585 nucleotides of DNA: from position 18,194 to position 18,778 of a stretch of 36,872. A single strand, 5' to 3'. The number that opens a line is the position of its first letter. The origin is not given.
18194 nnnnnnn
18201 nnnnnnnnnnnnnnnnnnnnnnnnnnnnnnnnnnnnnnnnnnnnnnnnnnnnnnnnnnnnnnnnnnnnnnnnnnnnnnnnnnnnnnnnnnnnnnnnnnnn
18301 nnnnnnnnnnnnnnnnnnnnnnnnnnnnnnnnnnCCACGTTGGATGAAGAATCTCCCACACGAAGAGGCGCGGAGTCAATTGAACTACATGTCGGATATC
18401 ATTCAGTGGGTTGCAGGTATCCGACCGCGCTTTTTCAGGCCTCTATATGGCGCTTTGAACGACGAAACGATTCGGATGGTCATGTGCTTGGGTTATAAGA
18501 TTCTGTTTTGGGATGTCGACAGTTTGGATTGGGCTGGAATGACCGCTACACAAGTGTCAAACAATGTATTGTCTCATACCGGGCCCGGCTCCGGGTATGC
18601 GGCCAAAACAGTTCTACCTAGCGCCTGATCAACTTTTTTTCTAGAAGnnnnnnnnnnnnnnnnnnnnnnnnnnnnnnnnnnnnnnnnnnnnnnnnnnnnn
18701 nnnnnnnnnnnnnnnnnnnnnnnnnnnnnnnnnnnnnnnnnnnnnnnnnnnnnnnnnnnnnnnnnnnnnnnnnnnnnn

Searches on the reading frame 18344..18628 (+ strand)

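Call 8: search_protein_families(library=pfam, proteins=[window:18344-18628:+])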
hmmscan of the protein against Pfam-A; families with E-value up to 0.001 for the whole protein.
window:18344-18628:+ (94 aa): 1 family
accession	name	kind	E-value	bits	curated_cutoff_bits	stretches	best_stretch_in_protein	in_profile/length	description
PF01522.26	Polysacc_deac_1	-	9.5e-06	26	23.1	1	1-53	71-123/124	Polysaccharide deacetylase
